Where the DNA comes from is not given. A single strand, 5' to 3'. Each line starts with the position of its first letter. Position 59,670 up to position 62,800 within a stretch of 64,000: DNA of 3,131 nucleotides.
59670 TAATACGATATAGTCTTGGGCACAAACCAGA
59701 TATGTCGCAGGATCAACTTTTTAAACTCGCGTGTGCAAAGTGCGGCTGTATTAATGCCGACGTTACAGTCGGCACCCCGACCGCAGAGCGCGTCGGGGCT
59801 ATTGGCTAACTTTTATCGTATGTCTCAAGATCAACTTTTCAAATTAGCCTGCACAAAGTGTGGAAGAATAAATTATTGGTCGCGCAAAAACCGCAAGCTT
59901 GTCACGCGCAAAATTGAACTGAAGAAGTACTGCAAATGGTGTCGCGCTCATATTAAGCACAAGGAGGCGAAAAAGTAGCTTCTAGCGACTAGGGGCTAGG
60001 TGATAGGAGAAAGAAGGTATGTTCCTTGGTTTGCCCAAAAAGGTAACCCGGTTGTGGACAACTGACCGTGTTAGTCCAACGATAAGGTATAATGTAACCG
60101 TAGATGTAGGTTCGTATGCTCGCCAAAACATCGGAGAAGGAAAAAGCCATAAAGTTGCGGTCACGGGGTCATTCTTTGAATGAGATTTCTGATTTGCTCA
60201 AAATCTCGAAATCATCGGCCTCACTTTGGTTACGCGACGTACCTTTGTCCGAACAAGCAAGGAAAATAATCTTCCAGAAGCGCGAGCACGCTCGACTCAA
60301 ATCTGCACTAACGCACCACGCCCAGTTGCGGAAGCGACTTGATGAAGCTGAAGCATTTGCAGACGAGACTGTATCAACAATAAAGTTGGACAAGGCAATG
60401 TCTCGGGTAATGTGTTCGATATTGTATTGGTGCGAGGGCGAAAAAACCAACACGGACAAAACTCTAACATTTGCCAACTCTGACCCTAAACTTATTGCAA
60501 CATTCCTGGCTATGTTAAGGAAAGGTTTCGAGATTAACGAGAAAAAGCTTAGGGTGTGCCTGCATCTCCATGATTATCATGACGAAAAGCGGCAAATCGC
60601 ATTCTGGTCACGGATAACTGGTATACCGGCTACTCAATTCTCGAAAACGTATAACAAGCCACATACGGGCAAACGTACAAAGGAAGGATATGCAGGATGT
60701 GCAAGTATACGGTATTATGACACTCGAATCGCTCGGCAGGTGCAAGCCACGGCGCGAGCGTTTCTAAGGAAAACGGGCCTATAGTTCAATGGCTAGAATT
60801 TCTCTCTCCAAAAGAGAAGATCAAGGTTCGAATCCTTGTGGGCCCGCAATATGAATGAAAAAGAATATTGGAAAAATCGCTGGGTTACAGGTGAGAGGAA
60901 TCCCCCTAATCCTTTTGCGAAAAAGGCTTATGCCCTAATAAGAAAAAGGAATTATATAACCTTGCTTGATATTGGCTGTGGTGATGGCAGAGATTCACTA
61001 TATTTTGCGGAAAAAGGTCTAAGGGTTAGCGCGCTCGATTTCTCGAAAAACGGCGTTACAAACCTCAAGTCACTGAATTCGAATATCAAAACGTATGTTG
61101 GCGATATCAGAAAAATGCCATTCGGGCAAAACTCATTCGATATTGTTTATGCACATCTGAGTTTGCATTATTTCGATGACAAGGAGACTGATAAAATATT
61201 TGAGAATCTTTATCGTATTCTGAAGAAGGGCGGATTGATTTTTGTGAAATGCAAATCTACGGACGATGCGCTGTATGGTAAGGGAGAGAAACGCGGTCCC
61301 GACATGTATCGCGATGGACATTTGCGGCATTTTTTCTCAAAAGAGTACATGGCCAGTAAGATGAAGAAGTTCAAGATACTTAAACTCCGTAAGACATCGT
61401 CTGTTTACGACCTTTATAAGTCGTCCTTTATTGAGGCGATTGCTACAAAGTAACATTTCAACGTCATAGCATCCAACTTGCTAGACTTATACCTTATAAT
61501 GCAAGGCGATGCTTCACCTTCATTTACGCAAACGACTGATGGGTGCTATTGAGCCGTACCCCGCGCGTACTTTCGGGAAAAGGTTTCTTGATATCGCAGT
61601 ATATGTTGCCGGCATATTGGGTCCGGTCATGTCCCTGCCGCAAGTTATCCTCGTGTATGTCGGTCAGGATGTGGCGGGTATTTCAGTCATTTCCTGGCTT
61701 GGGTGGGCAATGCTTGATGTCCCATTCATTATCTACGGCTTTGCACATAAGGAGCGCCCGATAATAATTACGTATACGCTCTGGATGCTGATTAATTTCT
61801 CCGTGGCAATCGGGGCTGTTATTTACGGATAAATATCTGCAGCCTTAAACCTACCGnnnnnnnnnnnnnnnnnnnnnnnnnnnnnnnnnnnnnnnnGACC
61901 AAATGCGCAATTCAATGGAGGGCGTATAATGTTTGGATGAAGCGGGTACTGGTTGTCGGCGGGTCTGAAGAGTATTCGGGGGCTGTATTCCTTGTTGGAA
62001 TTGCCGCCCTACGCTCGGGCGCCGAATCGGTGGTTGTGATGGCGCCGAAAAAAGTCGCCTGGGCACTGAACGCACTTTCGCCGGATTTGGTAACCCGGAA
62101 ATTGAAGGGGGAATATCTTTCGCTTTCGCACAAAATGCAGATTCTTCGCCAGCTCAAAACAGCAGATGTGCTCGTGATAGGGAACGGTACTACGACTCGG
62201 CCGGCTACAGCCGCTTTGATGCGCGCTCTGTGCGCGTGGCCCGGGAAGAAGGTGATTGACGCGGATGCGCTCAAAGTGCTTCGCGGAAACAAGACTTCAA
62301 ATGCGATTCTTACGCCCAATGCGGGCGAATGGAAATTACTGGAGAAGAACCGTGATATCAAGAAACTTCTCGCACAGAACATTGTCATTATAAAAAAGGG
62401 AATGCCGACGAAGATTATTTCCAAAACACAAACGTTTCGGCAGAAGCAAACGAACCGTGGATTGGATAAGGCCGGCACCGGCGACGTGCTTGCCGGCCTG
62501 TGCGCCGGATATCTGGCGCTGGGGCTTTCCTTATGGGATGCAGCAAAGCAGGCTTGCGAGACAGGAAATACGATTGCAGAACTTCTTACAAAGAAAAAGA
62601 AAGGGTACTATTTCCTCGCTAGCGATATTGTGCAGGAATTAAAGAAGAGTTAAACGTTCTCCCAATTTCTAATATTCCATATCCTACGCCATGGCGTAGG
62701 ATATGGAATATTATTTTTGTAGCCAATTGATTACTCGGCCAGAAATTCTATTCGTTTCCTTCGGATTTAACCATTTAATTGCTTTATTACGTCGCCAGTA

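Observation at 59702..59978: rpmG (L33) preceded by a 35-codon ORF whose first 18 codons duplicate the rpmG start with synonymous divergence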

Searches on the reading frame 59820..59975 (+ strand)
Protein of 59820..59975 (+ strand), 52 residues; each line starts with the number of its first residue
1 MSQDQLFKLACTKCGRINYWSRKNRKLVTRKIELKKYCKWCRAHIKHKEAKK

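Call 7: search_protein_families(library=pfam, proteins=[window:59820-59975:+], max_evalue=0.01)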
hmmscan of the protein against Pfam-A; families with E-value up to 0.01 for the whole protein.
window:59820-59975:+ (52 aa): 2 families
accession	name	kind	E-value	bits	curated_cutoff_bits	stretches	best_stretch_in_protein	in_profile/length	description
PF00471.26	Ribosomal_L33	-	4.5e-17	62.6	25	1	7-51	3-47/47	Ribosomal protein L33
PF14803.11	Zn_ribbon_Nudix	-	0.0015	18.9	25.6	0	9-19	23-33/34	Nudix N-terminal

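Call 10: find_encoding_contigs(protein=window:59820-59975:+, flank=6000, max_places=10)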
Protein window:59820-59975:+ (52 aa): no gene with exactly this product is on record in the collection.

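Call 13: find_related_loci(query=window:59820-59975:+, collection=genome_contigs, flank=4000)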
Query window:59820-59975:+ (52 aa) in genome_contigs; peptide patterns used: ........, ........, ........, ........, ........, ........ (x = any residue, [..] = any of these).
599 stretches matched a pattern (row limit reached: there are more); 495 encode a relative of the query (tblastn E <= 1e-3); the best 80 are kept; 80 distinct loci.
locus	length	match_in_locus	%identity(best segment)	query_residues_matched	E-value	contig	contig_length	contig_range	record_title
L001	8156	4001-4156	90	1-52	3e-28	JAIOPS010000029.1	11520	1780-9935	MAG: Candidatus Kaiserbacteria bacterium isolate LakeFargette_0920_ALND_MAG_55_14 LacPavin_0920_ALND_scaffold_590731, wh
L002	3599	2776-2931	88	1-52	6e-28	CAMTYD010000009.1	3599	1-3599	MAG: uncultured Parcubacteria group bacterium isolate G02_MAG_00011 genome assembly, contig: G02_MAG_00011_000000000018,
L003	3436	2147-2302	88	1-52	6e-28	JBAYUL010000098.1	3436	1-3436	MAG: Candidatus Paceibacterota bacterium isolate SO_2016_LW3_34 scaffold52665_LW162_2016, whole genome shotgun sequence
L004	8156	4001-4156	87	1-52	9e-28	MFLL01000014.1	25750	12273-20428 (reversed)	MAG: Candidatus Kaiserbacteria bacterium RIFCSPHIGHO2_02_FULL_55_25 rifcsphigho2_02_scaffold_27082, whole genome shotgun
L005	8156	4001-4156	90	1-52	9e-28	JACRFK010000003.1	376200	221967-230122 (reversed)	MAG: Candidatus Kaiserbacteria bacterium isolate NC_groundwater_1723_Pr3_B-0.1um_55_32 SR-2_scaffold_141_1109351, whole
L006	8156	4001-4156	88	1-52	1e-27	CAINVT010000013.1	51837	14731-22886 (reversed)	uncultured bacterium isolate C24_bin-1043 genome assembly, contig: bin-1043:13/73, whole genome shotgun sequence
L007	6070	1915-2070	90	1-52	1e-27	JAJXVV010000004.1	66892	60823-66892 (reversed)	MAG: bacterium isolate BP5.bin44 NODE_602_length_66892_cov_6.892953, whole genome shotgun sequence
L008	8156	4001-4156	88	1-52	2e-27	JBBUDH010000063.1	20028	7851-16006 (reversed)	MAG: Patescibacteria group bacterium isolate H43-bin093_1 H43_bin093_1_000000000063, whole genome shotgun sequence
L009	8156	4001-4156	88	1-52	5e-27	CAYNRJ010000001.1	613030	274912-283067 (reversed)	MAG TPA_asm: uncultured Candidatus Saccharibacteria bacterium isolate SRP292972_co1_88 genome assembly, contig: NODE_15_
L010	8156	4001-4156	88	1-52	6e-27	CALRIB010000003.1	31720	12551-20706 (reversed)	MAG: Candidatus Nomurabacteria bacterium isolate MaH-09apr19-211 genome assembly, contig: MaH-09apr19-C3098, whole genom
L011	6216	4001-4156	87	1-52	9e-27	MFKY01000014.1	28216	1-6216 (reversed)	MAG: Candidatus Kaiserbacteria bacterium RIFCSPHIGHO2_01_FULL_55_37 rifcsphigho2_01_scaffold_16058, whole genome shotgun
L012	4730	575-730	87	1-52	8e-27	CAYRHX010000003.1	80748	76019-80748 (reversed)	MAG TPA_asm: uncultured Candidatus Saccharibacteria bacterium isolate ERP113451_co3_61 genome assembly, contig: NODE_103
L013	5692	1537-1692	87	1-52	1e-26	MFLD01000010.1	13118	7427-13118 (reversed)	MAG: Candidatus Kaiserbacteria bacterium RIFCSPHIGHO2_02_FULL_49_16 rifcsphigho2_02_scaffold_12986, whole genome shotgun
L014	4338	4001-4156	87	1-52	2e-26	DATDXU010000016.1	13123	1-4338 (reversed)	MAG TPA_asm: Candidatus Paceibacterota bacterium isolate SMAG_U8147 k141_1374124, whole genome shotgun sequence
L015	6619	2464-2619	87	1-52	2e-26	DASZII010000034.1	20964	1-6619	MAG TPA_asm: Candidatus Paceibacterota bacterium isolate SMAG_U6598 k141_1613269, whole genome shotgun sequence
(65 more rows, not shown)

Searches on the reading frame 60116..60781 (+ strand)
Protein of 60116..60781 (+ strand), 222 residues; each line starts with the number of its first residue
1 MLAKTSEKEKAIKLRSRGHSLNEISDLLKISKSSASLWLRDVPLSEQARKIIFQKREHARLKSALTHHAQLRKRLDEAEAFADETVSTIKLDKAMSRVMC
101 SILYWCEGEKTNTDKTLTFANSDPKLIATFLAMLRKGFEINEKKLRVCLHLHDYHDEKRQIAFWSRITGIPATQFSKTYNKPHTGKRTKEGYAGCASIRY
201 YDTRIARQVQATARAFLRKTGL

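Call 7: search_protein_families(library=pfam, proteins=[window:60116-60781:+], max_evalue=0.01)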
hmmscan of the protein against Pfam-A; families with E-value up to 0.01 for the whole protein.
window:60116-60781:+ (222 aa): 1 family
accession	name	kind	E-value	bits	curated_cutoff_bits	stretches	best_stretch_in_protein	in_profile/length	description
PF13384.12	HTH_23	-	0.00012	22.2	24.6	1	5-41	4-40/50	Homeodomain-like domain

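Call 52: search_protein_families(library=ncbifam, proteins=[window:60116-60781:+], max_evalue=1)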
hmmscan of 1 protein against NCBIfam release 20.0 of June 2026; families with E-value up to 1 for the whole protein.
window:60116-60781:+ (222 aa): 4 families
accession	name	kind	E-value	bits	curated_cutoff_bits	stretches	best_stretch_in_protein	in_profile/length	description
NF040595.1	HTH_Cbp1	equivalog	0.0031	17.4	140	1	7-55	51-99/135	CRISPR DNA repeat-binding protein Cbp1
NF002620.0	PRK02277.1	subfamily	0.0053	16.4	115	1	9-39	9-38/201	orotate phosphoribosyltransferase-like protein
NF033558.1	transpos_IS1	equivalog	0.018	15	100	1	4-111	41-136/199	IS1 family transposase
NF033545.0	transpos_IS630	equivalog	0.019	14.4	100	1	10-77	4-70/299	IS630 family transposase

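Call 53: search_solved_structures(query=window:60116-60781:+, max_evalue=1)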
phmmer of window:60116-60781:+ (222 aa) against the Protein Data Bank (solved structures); distinct sequences matched with E-value up to 1: 3.
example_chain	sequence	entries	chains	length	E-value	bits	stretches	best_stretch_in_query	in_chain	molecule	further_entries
4h10_A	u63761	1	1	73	0.14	15.2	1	58-101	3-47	Aryl hydrocarbon receptor nuclear translocator-like protein 1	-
8osj_N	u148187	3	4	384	0.93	12.6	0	58-101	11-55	Basic helix-loop-helix ARNT-like protein 1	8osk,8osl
4f3l_B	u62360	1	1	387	0.93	12.5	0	58-101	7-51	BMAL1b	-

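Call 56: find_homologous_proteins(query=window:60116-60781:+, max_evalue=0.00001)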
Query window:60116-60781:+ (222 aa): 244 proteins with E <= 0.00001 among 597 candidates; the best 120 are listed.
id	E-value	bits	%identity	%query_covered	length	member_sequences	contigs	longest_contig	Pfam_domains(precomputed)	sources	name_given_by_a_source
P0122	4.9e-139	479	98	100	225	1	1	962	-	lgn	-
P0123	1.7e-118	412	84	100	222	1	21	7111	-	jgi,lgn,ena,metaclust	metaclust:\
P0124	3.9e-118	411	85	100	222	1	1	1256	-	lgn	-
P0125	2.5e-117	408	84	100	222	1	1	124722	-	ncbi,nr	ncbi:MAG: hypothetical protein Q7S01_03700 [bacterium]|nr:hypothetical protein [bacterium]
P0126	8.3e-92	325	67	100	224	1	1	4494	-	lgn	-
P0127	1.4e-91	324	67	100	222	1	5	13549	PF13384.13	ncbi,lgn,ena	-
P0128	1.6e-91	324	67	100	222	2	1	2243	-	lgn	-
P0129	1.1e-89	318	65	100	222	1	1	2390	-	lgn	-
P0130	1.7e-88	314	64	100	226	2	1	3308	-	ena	-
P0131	5.0e-87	309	63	100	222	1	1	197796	PF13384.13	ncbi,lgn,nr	ncbi:MAG: hypothetical protein Q7S50_00410 [bacterium]|nr:hypothetical protein [bacterium]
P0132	7.1e-87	309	63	100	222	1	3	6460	PF13384.13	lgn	-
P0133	9.5e-87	308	63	100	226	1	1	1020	-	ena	-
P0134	3.7e-86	306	62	100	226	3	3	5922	-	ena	-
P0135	4.2e-83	296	61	100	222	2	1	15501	-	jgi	-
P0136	7.2e-83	295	60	100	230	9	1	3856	-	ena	-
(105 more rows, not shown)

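Call 57: find_encoding_contigs(protein=P0125, flank=3000, max_places=3)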
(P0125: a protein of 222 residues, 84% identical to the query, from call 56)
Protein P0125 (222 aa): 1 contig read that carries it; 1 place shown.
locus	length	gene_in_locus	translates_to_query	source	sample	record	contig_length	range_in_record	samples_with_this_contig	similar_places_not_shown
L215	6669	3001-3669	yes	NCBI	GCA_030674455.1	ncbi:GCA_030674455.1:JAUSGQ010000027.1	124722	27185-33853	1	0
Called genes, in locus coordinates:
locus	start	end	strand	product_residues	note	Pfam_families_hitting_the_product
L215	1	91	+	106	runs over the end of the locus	-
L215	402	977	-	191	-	PF13482:RNase_H_2, PF10108:DNA_pol_B_exo2 (faint)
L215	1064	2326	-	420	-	PF13393:tRNA-synt_His, PF00587:tRNA-synt_2b, PF03129:HGTP_anticodon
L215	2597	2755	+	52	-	PF00471:Ribosomal_L33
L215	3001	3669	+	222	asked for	-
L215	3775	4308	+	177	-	PF01590:GAF, PF13185:GAF_2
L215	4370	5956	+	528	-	-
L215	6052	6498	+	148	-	PF00293:NUDIX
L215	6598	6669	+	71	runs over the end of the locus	-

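Call 58: find_encoding_contigs(protein=P0122, flank=1000, max_places=3)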
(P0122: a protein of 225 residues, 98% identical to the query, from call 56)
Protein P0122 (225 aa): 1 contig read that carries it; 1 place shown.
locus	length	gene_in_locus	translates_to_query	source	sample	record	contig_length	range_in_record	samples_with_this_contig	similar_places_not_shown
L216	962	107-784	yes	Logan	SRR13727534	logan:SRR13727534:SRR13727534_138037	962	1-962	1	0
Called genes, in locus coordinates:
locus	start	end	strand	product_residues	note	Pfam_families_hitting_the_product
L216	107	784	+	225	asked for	-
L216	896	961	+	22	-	?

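Call 64: predict_structure(alignment_id=A4)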
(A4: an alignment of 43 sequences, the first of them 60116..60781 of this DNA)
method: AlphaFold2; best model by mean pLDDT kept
length: 222 residues; sequences in the alignment: 43
mean_pLDDT: 93.1   pTM: 0.77
mean pLDDT of the five models: 93.1, 92.9, 92.7, 92.2, 91.5
residues with pLDDT >= 90: 189; 70-90: 26; 50-70: 7; < 50: 0
segments of 3 or more residues with pLDDT < 50: none
pLDDT, mean of each block of 10 residues (from residue 1): 78 95 95 93 93 94 97 98 96 98 93 83 97 98 97 93 98 95 75 93 94 95 78
secondary structure, 60 per line:
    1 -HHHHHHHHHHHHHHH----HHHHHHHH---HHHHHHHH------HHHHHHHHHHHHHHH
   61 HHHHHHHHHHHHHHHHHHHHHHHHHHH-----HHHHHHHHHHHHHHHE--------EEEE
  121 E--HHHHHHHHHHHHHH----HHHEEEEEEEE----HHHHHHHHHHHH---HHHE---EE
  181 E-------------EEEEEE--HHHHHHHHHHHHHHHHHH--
elements in order: H2-16 H21-28 H32-39 H46-87 H93-107 E117-121 H124-137 E145-152 H157-168 E179-181 E195-200 H203-220

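Call 66: fold_search(model_id=the predicted structure, library=pdb)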
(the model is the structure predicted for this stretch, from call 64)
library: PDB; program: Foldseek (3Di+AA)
matches with E <= 10: 893; with E <= 0.001: 0
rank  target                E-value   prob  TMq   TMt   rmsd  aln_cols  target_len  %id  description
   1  6ikj_A                1.8e-03  1.00  0.26  0.36   6.5       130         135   18  Crystal structure of YfiB(F48S) (released 2019-03-13)
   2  5eaz_A                2.2e-03  1.00  0.27  0.38   6.4       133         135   17  crystal form I of YfiB belonging to space groups P21 (released 2016-05-18)
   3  6iki_B                2.4e-03  1.00  0.28  0.40   6.2       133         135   18  Crystal structure of YfiB(W55L) (released 2019-03-13)
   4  4zhv_A                2.6e-03  0.99  0.26  0.36   6.5       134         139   16  Crystal structure of a bacterial signalling protein (released 2016-04-27)
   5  4zhv_B                3.1e-03  1.00  0.28  0.40   6.2       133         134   16  Crystal structure of a bacterial signalling protein (released 2016-04-27)
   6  6iki_A                9.3e-03  0.99  0.27  0.39   6.2       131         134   18  Crystal structure of YfiB(W55L) (released 2019-03-13)
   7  6jfw_A                1.4e-02  0.97  0.26  0.37   6.7       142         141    7  Crystal structure of PA0833 periplasmic domain from Pseudomonas aeruginosa reveals an unexpected enlarged peptidoglyca (released 2019-03-20)
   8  6ikj_B                2.8e-02  0.92  0.26  0.36   6.5       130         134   18  Crystal structure of YfiB(F48S) (released 2019-03-13)
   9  8qyd_F                2.8e-02  0.75  0.22  0.21  18.7       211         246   11  Zorya anti-bacteriophage defense system ZorAB (released 2024-11-06)
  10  2hqs_G                3.5e-02  0.60  0.19  0.29   8.1       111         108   14  Crystal structure of TolB/Pal complex (released 2007-04-03)
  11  3re3_B                5.7e-02  0.91  0.20  0.29   6.4        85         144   15  Crystal Structure of 2-C-Methyl-D-Erythritol 2,4-Cyclodiphosphate Synthase from Francisella tularensis (released 2011-04-27)
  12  1oap                  5.7e-02  0.51  0.18  0.29   8.5       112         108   13  Mad structure of the periplasmique domain of the Escherichia coli PAL protein (released 2004-02-13)
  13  6xtv_B                5.7e-02  0.28  0.18  0.14  19.9       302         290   11  FULL-LENGTH LTTR LYSG FROM CORYNEBACTERIUM GLUTAMICUM WITH BOUND EFFECTOR ARG (released 2020-10-07)
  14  5wtl_D                7.1e-02  0.54  0.18  0.16   6.8        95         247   12  Crystal structure of the periplasmic portion of outer membrane protein A (OmpA) from Capnocytophaga gingivalis (released 2017-12-13)
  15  5bpd_D                7.1e-02  0.28  0.19  0.18  14.1       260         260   10  Structure of TrmBL2, an archaeal chromatin protein, shows a novel mode of DNA binding. (released 2015-09-02)
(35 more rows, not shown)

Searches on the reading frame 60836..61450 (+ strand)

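Call 7: search_protein_families(library=pfam, proteins=[window:60836-61450:+], max_evalue=0.01)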
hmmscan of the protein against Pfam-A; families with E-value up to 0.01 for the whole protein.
window:60836-61450:+ (205 aa): 12 families
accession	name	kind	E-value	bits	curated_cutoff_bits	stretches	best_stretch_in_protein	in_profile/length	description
PF08241.18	Methyltransf_11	-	2.3e-21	76.7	21.2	1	44-136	1-94/95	Methyltransferase domain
PF13649.12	Methyltransf_25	-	4.4e-21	75.8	27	1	44-133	2-97/97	Methyltransferase domain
PF13847.12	Methyltransf_31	-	1e-14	54.9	27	1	41-142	5-114/145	Methyltransferase domain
PF08242.18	Methyltransf_12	-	8e-14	52.6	30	1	44-135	1-98/98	Methyltransferase domain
PF13489.12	Methyltransf_23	-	8.9e-12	45.5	27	1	36-178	19-156/164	Methyltransferase domain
PF03848.20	TehB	-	1.7e-11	44.4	20.4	1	43-145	34-141/193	Tellurite resistance protein TehB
PF05148.21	Methyltransf_8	-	2.4e-09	37.8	27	1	21-137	54-156/219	Hypothetical methyltransferase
PF05724.17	TPMT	-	1.9e-06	28.2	26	1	39-184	37-196/218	Thiopurine S-methyltransferase (TPMT)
PF01209.24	Ubie_methyltran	-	7.5e-06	25.9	20.1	1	37-137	45-151/233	ubiE/COQ5 methyltransferase family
PF02353.26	CMAS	-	4.8e-05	23.2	27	1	41-142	64-169/273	Mycolic acid cyclopropane synthetase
PF01739.24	CheR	-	9.4e-05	22.4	27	1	98-137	134-173/195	CheR methyltransferase, SAM binding domain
PF07021.18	MetW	-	0.00012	22.3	21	1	42-132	16-105/193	Methionine biosynthesis protein MetW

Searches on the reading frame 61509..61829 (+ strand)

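Call 7: search_protein_families(library=pfam, proteins=[window:61509-61829:+], max_evalue=0.01)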
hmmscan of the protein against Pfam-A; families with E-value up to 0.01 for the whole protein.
window:61509-61829:+ (107 aa): 1 family
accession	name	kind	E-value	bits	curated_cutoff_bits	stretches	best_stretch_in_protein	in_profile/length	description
PF04193.19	PQ-loop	-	0.00016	21.8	22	1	32-82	7-57/61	PQ loop repeat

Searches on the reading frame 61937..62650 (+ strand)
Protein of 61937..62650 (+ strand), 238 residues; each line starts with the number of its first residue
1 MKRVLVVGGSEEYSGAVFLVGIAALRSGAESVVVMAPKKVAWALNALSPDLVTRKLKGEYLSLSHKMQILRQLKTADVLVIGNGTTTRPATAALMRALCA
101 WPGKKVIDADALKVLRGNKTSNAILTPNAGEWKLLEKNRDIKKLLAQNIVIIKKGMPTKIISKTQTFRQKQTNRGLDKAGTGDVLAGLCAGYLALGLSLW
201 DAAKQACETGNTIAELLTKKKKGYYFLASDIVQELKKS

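Call 7: search_protein_families(library=pfam, proteins=[window:61937-62650:+], max_evalue=0.01)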
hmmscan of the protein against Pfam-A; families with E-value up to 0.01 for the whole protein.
window:61937-62650:+ (238 aa): 3 families
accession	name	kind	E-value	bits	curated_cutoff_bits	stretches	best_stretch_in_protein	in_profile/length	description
PF01256.23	Carb_kinase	-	3.9e-37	128.4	27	1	4-235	1-240/242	NAD(P)H-hydrate dehydratase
PF08543.17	Phos_pyr_kin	-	7.6e-05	22.6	27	1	99-207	96-225/246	Phosphomethylpyrimidine kinase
PF00294.29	PfkB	-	0.00044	20.1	25.8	1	69-213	123-289/302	pfkB family carbohydrate kinase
